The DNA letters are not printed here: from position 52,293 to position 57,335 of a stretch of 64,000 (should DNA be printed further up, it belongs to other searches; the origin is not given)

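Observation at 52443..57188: Giant single-gene P-loop NTPase (SMEK-like N-domain + STAND-like core + ~1250-aa unknown C-terminus) filling the integrase-att cargo slot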

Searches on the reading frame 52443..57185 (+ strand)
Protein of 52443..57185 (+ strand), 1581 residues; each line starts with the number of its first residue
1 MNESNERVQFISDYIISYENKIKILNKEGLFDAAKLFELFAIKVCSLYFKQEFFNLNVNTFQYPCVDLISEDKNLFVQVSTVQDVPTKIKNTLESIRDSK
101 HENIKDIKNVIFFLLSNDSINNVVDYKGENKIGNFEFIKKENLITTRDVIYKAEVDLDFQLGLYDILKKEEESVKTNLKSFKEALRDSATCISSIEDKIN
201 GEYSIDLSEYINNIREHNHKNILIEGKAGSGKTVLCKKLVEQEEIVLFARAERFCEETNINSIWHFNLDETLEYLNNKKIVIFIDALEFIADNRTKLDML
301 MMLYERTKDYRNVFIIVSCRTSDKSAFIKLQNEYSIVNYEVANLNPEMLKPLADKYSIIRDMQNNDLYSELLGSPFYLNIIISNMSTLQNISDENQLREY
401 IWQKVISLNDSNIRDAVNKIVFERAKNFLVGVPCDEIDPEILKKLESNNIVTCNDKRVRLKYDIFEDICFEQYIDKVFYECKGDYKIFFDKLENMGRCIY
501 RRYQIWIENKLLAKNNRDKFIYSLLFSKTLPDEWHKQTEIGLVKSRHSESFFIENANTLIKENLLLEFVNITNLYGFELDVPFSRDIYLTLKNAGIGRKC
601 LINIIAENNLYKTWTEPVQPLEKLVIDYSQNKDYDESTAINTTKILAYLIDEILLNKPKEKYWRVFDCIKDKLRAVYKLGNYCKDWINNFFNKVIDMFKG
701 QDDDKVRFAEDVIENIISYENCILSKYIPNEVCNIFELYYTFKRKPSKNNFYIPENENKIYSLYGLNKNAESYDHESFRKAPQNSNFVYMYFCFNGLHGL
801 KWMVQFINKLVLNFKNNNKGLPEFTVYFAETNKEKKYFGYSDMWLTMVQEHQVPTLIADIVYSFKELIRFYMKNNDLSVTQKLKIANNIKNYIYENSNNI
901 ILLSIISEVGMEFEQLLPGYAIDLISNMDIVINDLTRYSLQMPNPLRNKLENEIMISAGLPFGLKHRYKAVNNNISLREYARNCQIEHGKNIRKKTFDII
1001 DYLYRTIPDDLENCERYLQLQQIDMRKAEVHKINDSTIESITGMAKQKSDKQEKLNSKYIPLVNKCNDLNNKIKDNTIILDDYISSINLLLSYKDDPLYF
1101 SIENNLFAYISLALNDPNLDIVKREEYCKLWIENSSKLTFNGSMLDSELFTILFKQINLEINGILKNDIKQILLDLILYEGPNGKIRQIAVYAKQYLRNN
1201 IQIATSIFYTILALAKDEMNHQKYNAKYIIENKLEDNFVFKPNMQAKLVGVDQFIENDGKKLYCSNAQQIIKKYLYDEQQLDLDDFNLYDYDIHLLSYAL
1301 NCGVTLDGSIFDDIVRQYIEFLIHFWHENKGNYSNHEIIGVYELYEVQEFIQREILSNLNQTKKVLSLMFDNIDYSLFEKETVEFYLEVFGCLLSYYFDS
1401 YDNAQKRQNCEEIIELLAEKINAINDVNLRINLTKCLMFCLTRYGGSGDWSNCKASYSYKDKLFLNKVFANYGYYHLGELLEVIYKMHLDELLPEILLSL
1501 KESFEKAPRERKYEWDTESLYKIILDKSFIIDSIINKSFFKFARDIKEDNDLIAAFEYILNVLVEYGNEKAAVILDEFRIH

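Call 4: search_protein_families(library=pfam, proteins=[window:52443-57185:+], max_evalue=1)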
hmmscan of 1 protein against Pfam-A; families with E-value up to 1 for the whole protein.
window:52443-57185:+ (1581 aa): 16 families
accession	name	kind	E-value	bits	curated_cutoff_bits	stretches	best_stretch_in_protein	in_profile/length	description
PF21941.2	SMEK_N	-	9.9e-21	74.5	27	1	11-152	2-138/140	SMEK domain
PF25199.1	nSTAND_NTPase5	-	1.8e-05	25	34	1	212-323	34-136/145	Novel STAND NTPase 5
PF24883.2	NPHP3_N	-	3.1e-05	24.7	24.8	1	209-242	11-45/164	Nephrocystin 3, N-terminal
PF13401.12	AAA_22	-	0.00035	21.3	27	1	218-314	4-87/130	AAA domain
PF00004.35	AAA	-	0.00039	21.3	21.2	1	222-324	1-113/131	ATPase family associated with various cellular activities (AAA)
PF13191.12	AAA_16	-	0.0013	19.7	32.6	1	207-243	12-48/167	AAA ATPase domain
PF13238.12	AAA_18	-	0.003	18.5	29.4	1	222-259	1-36/128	AAA domain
PF20720.3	nSTAND3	-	0.012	15.8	27.2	1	218-320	16-111/155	Novel STAND NTPase 3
PF05729.18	NACHT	-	0.016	15.5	26.7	1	222-241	3-22/167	NACHT domain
PF12775.13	AAA_7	-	0.02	14.8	25.8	1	216-290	30-112/181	P-loop containing dynein motor region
PF04851.21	ResIII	-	0.022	15.1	22.5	1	209-242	13-46/164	Type III restriction enzyme, res subunit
PF13173.12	AAA_14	-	0.025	15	27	1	219-306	2-87/129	AAA domain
PF02367.23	TsaE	-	0.12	12.8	26.6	1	217-244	19-46/128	Threonylcarbamoyl adenosine biosynthesis protein TsaE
PF01078.27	Mg_chelatase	-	0.23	11.3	20.3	1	219-266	22-66/207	Magnesium chelatase, subunit ChlI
PF00437.27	T2SSE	-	0.25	10.4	24.9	1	209-241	132-164/370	Type II/IV secretion system protein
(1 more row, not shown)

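Call 5: search_protein_families(library=padloc, proteins=[window:52443-57185:+], max_evalue=1)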
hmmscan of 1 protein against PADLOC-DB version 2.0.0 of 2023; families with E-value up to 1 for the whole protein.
window:52443-57185:+ (1581 aa): 5 families
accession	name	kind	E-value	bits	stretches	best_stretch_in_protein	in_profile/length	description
PDLC02169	Avs4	-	8.1e-31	104.2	1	181-1334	166-1349/1570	-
PDLC02499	BrxF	-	4.7e-05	21.8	1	207-316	9-121/133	BrxF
PDLC04140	mad8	-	0.0079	13.7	1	219-243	27-51/314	mads_8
PDLC01659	Csx20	-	0.013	13.8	1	71-129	18-76/128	"CAS-I,CAS-III; associated"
PDLC04232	IetA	-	0.017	12.6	1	219-295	116-191/330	-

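Call 6: search_protein_families(library=ncbifam, proteins=[window:52443-57185:+], max_evalue=1)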
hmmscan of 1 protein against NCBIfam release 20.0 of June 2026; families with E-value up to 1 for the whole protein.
window:52443-57185:+ (1581 aa): 10 families
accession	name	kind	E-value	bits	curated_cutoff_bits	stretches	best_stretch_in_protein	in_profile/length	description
NF033859.1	SMEK_N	domain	1.6e-11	43.9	30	1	11-100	7-95/97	SMEK domain-containing protein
NF005115.0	PRK06547.1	equivalog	0.00036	19.9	173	1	210-245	6-42/172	hypothetical protein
NF033453.1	BREX_3_BrxF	hypoth_equivalog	0.0017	18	50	1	206-308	3-109/149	BREX-3 system P-loop-containing protein BrxF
NF038214.1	IS21_help_AAA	equivalog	0.0023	17.7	200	1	218-317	89-189/232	IS21-like element helper ATPase IstB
TIGR03420.1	DnaA_homol_Hda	equivalog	0.0072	15.9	194.8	1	213-329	31-140/226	DnaA regulatory inactivator Hda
NF010469.0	PRK13894.1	subfamily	0.0077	15.6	508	1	184-255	114-183/320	conjugal transfer ATPase TrbB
TIGR02788.1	VirB11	equivalog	0.018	14.1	249.95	1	182-242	108-167/308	P-type DNA transfer ATPase VirB11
TIGR04291.1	arsen_driv_ArsA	equivalog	0.028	13.1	650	1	176-239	277-340/565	arsenical pump-driving ATPase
TIGR02782.1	TrbB_P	equivalog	0.037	13.3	304.55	1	217-242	134-159/303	P-type conjugative transfer ATPase TrbB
NF038308.1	RNA_repair_RtcR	equivalog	0.13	11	650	1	162-240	148-225/530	RNA repair transcriptional activator RtcR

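Call 7: search_solved_structures(query=window:52443-57185:+, max_evalue=1, show_alignments=2)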
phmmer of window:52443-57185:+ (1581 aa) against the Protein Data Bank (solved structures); distinct sequences matched with E-value up to 1: 0.

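Call 13: find_homologous_proteins(query=window:52443-57185:+, max_evalue=0.001)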
Query window:52443-57185:+ (1581 aa): 1238 proteins with E <= 0.001 among 8000 candidates; the best 120 are listed.
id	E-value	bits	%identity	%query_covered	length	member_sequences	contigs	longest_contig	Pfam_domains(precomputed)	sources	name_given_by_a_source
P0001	0.0e+0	3535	100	100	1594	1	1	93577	PF21941.3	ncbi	-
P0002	0.0e+0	3124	87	100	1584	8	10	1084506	PF21941.3,PF24883.3,PF25199.2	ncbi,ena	-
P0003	0.0e+0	1553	47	100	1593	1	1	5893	PF21941.3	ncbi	-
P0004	0.0e+0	1541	46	100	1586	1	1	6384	PF21941.3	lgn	-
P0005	0.0e+0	1532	47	100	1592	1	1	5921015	PF21941.3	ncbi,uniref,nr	ncbi:hypothetical protein BCD91_001804 [Clostridium beijerinckii]|uniref:SMEK domain-containing prot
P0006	0.0e+0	1528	47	100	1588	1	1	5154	PF21941.3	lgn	-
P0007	0.0e+0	1526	46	100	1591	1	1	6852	PF21941.3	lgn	-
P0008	0.0e+0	1526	46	100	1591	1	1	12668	PF21941.3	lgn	-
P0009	0.0e+0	1525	47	100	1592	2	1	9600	PF21941.3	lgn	-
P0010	0.0e+0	1524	47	100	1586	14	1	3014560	PF21941.3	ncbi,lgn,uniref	ncbi:SMEK domain-containing protein [Defluviitalea saccharophila]|uniref:SMEK domain-containing prot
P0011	0.0e+0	1518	47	100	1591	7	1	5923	PF21941.3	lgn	-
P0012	0.0e+0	1517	46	100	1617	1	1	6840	PF21941.3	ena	-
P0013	0.0e+0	1513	46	100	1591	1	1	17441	PF21941.3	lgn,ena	-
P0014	0.0e+0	1508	46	100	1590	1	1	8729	PF21941.3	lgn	-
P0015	0.0e+0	1508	46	100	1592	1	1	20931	PF21941.3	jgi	jgi:hypothetical protein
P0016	0.0e+0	1506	46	100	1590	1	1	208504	PF21941.3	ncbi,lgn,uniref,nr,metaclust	ncbi:SMEK domain-containing protein [Ruminiclostridium cellobioparum]|uniref:SMEK domain-containing 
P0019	0.0e+0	1504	45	100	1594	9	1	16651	PF21941.3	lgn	-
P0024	0.0e+0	1487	46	100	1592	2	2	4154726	PF21941.3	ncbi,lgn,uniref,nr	ncbi:SMEK domain-containing protein [Clostridium sporogenes]|uniref:SMEK domain-containing protein n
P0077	0.0e+0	1310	42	100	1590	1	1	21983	PF21941.3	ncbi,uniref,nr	ncbi:SMEK domain-containing protein [Holdemanella porci]|uniref:SMEK domain-containing protein n=1 T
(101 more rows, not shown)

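Call 21: list_cluster_members(proteins=[P0001, P0002, P0005, P0010, P0016, P0024, P0077])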
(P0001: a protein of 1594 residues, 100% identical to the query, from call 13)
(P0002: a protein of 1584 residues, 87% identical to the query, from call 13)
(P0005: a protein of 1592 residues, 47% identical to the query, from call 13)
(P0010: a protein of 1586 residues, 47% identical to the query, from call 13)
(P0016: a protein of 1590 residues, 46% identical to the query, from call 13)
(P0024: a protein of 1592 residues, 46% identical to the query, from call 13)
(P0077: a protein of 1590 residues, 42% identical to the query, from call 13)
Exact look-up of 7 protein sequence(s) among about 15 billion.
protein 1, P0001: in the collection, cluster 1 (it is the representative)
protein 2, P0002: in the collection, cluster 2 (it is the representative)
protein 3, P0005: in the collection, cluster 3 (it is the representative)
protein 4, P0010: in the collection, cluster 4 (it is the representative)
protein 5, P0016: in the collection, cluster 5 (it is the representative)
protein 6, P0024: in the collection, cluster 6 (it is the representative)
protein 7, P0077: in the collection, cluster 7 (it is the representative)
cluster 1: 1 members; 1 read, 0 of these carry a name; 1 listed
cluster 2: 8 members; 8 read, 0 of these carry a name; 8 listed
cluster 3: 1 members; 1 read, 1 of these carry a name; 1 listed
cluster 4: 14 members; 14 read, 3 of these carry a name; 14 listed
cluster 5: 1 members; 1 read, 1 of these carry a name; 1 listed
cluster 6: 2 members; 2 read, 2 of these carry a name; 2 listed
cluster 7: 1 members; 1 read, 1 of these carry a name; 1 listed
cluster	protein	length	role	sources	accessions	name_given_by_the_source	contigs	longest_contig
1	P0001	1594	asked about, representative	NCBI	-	-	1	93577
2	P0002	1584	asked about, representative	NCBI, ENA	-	-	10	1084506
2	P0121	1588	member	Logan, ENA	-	-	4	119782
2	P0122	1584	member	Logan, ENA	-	-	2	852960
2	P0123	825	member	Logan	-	-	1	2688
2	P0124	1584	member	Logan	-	-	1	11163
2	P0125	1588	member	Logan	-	-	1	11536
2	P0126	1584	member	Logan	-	-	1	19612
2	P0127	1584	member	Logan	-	-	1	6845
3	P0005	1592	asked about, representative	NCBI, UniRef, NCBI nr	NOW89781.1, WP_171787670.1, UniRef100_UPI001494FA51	hypothetical protein BCD91_001804 [Clostridium beijerinckii] | SMEK domain-containing protein n=1 Tax=Clostridium beijerinckii TaxID=1520 ... | SMEK domain-containing protein [Clostridium beijerinckii]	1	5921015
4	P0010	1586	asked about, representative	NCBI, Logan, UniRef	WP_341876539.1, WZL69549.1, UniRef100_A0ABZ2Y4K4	SMEK domain-containing protein [Defluviitalea saccharophila] | SMEK domain-containing protein n=1 Tax=Defluviitalea saccharophila TaxID=879970 ...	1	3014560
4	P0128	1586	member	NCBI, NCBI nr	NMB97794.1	MAG: ATP-binding protein [Clostridiaceae bacterium] | ATP-binding protein [Clostridiaceae bacterium]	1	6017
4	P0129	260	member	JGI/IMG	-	hypothetical protein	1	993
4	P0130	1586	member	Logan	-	-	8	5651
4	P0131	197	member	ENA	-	-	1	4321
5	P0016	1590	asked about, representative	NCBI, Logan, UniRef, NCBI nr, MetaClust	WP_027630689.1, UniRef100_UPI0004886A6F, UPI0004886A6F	SMEK domain-containing protein [Ruminiclostridium cellobioparum] | SMEK domain-containing protein n=1 Tax=Ruminiclostridium cellobioparum TaxID=29355 ... | status=active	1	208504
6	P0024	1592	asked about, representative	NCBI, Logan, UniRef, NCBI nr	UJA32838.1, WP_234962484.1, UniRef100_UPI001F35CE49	SMEK domain-containing protein [Clostridium sporogenes] | SMEK domain-containing protein n=1 Tax=Clostridium sporogenes TaxID=1509 ...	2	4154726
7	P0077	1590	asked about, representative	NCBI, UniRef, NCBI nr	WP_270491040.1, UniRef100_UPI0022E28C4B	SMEK domain-containing protein [Holdemanella porci] | SMEK domain-containing protein n=1 Tax=Holdemanella porci TaxID=2652276 ...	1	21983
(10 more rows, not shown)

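Call 24: search_solved_structures(query=A1, max_evalue=1, show_alignments=2)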
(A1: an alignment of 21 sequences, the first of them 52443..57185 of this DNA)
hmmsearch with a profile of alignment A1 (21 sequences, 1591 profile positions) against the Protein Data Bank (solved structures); distinct sequences matched with E-value up to 1: 0.

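Call 30: find_encoding_contigs(protein=P0002, flank=10000, max_places=4)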
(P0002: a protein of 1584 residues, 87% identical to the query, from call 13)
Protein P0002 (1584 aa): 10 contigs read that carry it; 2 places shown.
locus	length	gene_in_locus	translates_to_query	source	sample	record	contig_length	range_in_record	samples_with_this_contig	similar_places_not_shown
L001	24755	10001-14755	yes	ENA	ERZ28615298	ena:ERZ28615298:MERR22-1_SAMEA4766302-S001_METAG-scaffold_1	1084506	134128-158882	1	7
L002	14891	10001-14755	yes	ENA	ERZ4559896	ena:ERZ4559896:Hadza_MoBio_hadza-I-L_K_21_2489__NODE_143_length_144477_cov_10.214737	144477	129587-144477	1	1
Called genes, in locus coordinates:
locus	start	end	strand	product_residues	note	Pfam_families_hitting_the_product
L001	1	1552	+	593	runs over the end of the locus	PF02384:N6_Mtase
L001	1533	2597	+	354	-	PF01420:Methylase_S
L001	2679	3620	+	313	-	PF08878:HamA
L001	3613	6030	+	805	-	PF04851:ResIII (weak), PF00270:DEAD, PF00271:Helicase_C (weak)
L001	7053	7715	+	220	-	-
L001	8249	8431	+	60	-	-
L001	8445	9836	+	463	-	PF13102:Phage_int_SAM_5 (faint), PF14659:Phage_int_SAM_3, PF00589:Phage_integrase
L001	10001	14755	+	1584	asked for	PF21941:SMEK_N, PF25199:nSTAND_NTPase5 (faint), PF24883:NPHP3_N (faint)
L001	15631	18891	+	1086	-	PF17291:M60-like_N, PF13402:Peptidase_M60, PF00754:F5_F8_type_C (weak)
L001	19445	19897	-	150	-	-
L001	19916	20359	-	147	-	PF01989:AcnX_swivel_put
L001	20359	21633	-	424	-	PF04412:AcnX, PF28403:AcnX_2nd, PF28406:AcnX_3rd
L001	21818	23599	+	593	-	PF13230:GATase_4 (weak), PF13522:GATase_6, PF13537:GATase_7, PF01380:SIS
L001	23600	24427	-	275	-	PF00763:THF_DHG_CYH, PF02882:THF_DHG_CYH_C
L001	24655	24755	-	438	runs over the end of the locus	PF25198:Spore_GerAC_N, PF05504:Spore_GerAC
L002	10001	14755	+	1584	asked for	PF21941:SMEK_N, PF25199:nSTAND_NTPase5 (faint), PF24883:NPHP3_N (faint)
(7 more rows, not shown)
